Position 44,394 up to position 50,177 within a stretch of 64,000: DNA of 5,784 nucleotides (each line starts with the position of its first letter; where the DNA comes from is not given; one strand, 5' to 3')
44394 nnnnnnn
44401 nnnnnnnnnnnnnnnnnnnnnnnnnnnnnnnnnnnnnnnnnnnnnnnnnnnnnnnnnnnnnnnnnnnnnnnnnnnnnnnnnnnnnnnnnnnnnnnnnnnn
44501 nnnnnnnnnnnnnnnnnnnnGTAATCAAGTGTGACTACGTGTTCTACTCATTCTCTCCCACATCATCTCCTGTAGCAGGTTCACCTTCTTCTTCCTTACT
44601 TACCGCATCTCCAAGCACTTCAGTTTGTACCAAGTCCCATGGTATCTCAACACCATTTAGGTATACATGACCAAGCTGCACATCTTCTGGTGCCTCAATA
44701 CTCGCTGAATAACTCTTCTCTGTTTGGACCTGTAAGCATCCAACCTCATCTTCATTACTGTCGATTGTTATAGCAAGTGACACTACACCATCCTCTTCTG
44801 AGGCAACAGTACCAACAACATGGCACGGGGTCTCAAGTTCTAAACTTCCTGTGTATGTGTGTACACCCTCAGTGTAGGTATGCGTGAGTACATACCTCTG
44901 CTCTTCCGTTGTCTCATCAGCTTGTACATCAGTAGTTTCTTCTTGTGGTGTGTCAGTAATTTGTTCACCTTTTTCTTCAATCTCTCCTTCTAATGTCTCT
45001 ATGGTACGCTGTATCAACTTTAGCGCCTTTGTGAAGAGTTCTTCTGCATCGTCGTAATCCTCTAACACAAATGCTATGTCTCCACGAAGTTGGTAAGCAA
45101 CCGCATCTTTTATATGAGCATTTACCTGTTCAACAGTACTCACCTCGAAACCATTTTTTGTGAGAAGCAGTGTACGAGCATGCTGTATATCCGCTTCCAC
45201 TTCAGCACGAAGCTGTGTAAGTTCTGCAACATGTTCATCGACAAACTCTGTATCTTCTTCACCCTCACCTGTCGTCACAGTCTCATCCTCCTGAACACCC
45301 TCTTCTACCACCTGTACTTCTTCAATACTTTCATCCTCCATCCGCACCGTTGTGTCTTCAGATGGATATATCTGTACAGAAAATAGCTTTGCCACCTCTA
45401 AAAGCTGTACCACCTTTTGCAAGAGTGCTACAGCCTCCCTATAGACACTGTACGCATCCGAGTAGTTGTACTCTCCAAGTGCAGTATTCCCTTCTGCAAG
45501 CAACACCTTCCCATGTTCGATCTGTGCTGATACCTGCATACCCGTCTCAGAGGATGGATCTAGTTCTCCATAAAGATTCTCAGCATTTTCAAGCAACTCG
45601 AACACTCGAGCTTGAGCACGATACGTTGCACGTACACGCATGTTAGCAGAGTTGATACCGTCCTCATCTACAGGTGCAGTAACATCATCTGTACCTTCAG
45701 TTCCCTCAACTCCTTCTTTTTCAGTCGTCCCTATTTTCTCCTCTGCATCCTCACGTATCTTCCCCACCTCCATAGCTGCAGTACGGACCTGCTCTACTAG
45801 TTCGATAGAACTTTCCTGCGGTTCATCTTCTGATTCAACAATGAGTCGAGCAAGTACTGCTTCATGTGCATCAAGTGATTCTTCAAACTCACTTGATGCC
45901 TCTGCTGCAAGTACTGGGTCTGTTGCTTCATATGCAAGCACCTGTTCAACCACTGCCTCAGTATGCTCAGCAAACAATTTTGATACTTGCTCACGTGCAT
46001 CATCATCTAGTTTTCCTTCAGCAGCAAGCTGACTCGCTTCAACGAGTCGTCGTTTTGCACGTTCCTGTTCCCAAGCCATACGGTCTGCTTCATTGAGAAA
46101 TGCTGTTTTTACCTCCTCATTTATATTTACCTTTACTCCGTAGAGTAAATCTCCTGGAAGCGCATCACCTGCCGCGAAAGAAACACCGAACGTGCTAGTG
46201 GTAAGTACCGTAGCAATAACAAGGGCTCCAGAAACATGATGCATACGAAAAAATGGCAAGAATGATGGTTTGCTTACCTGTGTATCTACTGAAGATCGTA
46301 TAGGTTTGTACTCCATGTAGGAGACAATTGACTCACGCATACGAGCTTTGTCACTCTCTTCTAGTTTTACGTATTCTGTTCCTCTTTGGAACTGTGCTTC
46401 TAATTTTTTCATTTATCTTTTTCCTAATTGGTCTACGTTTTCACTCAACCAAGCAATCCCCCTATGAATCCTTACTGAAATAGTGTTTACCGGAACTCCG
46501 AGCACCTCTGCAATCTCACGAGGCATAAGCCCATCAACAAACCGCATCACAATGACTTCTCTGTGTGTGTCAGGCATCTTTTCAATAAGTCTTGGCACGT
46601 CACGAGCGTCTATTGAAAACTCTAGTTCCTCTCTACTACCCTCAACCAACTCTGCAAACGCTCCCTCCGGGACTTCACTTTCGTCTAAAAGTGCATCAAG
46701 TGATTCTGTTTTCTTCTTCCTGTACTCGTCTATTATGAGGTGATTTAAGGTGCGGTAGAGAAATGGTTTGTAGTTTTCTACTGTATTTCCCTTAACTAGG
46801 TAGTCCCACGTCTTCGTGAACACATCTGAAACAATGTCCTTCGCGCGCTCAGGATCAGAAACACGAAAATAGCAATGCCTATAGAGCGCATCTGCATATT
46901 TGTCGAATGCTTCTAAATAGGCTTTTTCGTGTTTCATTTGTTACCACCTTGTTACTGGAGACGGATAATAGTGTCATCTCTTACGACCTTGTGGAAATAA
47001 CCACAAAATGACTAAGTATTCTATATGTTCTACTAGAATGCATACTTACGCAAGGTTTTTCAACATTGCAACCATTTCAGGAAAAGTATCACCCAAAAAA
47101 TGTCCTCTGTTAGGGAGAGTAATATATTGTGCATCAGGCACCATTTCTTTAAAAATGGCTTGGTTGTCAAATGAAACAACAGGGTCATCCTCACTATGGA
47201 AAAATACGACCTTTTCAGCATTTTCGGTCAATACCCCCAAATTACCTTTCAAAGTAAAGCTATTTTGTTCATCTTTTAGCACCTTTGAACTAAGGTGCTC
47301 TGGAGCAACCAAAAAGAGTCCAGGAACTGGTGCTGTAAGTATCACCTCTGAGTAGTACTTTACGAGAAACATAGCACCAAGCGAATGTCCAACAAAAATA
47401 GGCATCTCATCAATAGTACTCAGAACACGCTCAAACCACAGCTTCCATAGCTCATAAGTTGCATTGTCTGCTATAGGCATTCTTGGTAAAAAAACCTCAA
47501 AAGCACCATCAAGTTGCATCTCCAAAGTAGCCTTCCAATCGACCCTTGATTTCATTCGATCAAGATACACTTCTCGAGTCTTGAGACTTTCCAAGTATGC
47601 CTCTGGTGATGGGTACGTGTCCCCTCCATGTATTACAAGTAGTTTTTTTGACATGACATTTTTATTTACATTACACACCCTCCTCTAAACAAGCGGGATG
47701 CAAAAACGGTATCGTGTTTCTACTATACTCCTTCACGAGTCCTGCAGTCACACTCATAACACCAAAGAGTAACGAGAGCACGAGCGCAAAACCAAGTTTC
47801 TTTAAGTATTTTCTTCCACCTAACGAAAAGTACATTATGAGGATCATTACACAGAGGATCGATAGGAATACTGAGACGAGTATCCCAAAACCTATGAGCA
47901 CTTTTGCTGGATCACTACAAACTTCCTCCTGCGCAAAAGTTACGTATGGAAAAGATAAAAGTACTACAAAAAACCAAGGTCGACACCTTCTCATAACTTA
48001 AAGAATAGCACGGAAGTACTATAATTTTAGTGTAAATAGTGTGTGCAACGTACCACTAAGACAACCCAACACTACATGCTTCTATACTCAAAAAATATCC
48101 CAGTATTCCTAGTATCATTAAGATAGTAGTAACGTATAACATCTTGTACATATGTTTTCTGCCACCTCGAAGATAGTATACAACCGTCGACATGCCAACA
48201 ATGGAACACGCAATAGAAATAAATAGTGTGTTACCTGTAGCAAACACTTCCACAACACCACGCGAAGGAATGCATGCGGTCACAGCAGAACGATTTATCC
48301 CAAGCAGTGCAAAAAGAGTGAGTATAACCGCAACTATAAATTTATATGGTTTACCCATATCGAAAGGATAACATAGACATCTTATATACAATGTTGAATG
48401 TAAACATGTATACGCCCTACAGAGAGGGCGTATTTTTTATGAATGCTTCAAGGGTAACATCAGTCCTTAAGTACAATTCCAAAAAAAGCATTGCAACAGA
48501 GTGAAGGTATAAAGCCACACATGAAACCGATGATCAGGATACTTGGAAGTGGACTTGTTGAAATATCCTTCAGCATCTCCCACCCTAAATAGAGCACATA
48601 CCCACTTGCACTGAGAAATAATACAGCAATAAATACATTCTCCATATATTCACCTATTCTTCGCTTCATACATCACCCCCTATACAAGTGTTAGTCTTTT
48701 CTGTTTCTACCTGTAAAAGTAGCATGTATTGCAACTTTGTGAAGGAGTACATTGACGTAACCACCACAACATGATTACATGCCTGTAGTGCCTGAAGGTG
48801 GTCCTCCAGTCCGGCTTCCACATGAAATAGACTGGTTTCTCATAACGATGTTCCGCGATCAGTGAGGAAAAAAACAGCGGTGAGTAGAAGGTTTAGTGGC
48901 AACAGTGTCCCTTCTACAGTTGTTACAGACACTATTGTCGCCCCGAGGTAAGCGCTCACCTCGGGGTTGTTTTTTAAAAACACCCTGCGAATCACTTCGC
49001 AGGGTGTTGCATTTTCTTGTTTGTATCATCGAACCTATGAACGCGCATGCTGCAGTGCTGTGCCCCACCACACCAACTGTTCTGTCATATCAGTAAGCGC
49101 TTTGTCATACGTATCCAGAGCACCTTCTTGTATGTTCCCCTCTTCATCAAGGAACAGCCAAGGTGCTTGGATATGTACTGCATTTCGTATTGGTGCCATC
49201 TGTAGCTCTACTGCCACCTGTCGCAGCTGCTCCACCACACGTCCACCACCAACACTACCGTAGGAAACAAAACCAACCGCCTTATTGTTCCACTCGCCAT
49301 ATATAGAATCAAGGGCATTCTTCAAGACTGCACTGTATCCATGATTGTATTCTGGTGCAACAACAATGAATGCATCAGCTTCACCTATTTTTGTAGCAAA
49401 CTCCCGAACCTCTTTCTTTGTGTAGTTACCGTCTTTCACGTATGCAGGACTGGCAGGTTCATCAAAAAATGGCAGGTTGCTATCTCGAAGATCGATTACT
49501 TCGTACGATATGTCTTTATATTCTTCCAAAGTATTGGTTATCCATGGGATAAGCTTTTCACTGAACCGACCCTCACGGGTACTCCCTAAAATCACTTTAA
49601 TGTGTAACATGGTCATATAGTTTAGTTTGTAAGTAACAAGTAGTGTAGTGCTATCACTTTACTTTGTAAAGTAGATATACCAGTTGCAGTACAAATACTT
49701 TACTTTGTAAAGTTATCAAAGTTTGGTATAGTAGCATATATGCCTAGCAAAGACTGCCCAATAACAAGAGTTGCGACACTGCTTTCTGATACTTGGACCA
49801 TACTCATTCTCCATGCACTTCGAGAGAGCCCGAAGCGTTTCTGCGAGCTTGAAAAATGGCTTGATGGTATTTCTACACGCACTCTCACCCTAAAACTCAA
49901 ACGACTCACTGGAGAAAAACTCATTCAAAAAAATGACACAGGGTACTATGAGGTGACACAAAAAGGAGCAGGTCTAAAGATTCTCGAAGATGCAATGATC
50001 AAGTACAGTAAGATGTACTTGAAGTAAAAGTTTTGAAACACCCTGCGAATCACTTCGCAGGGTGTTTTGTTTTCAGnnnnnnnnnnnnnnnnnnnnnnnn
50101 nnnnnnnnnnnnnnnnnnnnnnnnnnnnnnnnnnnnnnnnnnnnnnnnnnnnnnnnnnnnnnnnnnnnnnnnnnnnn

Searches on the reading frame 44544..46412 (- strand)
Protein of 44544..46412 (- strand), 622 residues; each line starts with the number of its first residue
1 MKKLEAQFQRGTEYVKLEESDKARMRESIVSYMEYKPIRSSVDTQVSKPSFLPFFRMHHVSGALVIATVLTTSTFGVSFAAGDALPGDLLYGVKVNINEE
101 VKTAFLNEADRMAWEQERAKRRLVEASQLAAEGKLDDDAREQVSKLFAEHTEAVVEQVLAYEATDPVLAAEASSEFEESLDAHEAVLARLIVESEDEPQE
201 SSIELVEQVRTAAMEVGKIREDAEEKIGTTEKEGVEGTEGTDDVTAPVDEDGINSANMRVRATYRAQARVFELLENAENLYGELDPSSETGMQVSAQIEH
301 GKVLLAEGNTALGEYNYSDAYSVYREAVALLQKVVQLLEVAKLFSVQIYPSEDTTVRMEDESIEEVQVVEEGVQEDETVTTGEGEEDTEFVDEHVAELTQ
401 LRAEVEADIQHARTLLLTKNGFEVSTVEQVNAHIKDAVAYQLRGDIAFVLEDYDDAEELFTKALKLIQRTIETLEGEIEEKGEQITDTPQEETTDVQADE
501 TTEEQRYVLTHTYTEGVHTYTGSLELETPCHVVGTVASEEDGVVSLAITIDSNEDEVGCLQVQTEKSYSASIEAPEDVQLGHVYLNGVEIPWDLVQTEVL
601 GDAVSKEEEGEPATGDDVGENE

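Call 72: search_protein_families(library=pfam, proteins=[window:44544-46412:-])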
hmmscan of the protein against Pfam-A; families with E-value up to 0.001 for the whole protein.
window:44544-46412:- (622 aa): 4 families
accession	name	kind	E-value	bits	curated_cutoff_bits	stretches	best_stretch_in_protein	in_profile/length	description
PF07719.23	TPR_2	-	8.5e-07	29.1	27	1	438-466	2-30/34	Tetratricopeptide repeat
PF00515.34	TPR_1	-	2.4e-06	27.5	27.8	1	437-466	1-30/34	Tetratricopeptide repeat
PF18915.5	DUF5667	-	3.3e-05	24.7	27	1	84-182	2-84/99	Domain of unknown function (DUF5667)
PF13181.12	TPR_8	-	0.00059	20.2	25.7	0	439-466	3-30/34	Tetratricopeptide repeat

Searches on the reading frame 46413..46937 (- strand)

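Call 72: search_protein_families(library=pfam, proteins=[window:46413-46937:-])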
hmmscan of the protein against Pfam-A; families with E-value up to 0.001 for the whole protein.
window:46413-46937:- (174 aa): 4 families
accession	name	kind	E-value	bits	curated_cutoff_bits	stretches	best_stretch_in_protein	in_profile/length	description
PF08281.18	Sigma70_r4_2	-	1.7e-13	50.4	25.7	1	113-163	3-53/54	Sigma-70, region 4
PF04545.22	Sigma70_r4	-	4.9e-10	39.2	24.1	1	118-162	2-46/50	Sigma-70, region 4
PF04542.20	Sigma70_r2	-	2e-08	34.4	24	1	11-76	2-69/71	Sigma-70 region 2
PF07638.17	Sigma70_ECF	-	0.00082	19.8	21.1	0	114-168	130-183/185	ECF sigma factor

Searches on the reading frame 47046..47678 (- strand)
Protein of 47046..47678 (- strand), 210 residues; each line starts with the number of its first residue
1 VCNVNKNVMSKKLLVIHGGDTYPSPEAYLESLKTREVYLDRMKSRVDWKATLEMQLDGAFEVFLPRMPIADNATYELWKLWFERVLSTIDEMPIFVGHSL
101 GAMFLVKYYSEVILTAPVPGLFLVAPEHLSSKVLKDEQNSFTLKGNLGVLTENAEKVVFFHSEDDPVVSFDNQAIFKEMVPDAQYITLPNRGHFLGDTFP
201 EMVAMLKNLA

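Call 72: search_protein_families(library=pfam, proteins=[window:47046-47678:-])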
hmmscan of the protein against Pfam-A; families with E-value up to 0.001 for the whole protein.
window:47046-47678:- (210 aa): 3 families
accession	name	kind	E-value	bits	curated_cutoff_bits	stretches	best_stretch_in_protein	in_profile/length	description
PF06821.19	Ser_hydrolase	-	2e-09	38.1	22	1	48-196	15-156/172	Serine hydrolase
PF00561.26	Abhydrolase_1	-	3e-06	27.5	25.8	0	139-196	184-241/245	alpha/beta hydrolase fold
PF12697.13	Abhydrolase_6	-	4.6e-05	24.6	26.3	0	60-126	28-93/217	Alpha/beta hydrolase family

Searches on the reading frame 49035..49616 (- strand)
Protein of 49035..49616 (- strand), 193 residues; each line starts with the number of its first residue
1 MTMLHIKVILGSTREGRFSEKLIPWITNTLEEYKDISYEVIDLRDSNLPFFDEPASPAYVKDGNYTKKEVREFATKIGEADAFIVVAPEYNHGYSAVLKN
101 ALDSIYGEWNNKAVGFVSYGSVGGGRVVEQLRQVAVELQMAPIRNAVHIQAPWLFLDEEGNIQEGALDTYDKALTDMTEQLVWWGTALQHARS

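Call 72: search_protein_families(library=pfam, proteins=[window:49035-49616:-])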
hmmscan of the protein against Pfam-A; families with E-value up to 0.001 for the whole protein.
window:49035-49616:- (193 aa): 2 families
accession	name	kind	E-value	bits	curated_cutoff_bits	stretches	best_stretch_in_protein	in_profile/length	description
PF03358.20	FMN_red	-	5.4e-39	133.6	24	1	6-149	3-147/152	NADPH-dependent FMN reductase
PF02525.22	Flavodoxin_2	-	6.8e-08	32.9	27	1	6-106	3-104/198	Flavodoxin-like fold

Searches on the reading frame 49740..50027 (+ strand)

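Call 29: search_protein_families(library=pfam, proteins=[window:49740-50027:+])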
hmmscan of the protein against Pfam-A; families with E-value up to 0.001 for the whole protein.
window:49740-50027:+ (95 aa): 2 families
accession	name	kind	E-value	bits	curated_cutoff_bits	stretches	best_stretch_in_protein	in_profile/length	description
PF01638.23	HxlR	-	5.1e-13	49.1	20.8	1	14-94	1-87/91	HxlR-like helix-turn-helix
PF25213.1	HVO_A0261_N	-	4.7e-05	23.6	35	1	21-77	14-68/86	HVO_A0261 N-terminal domain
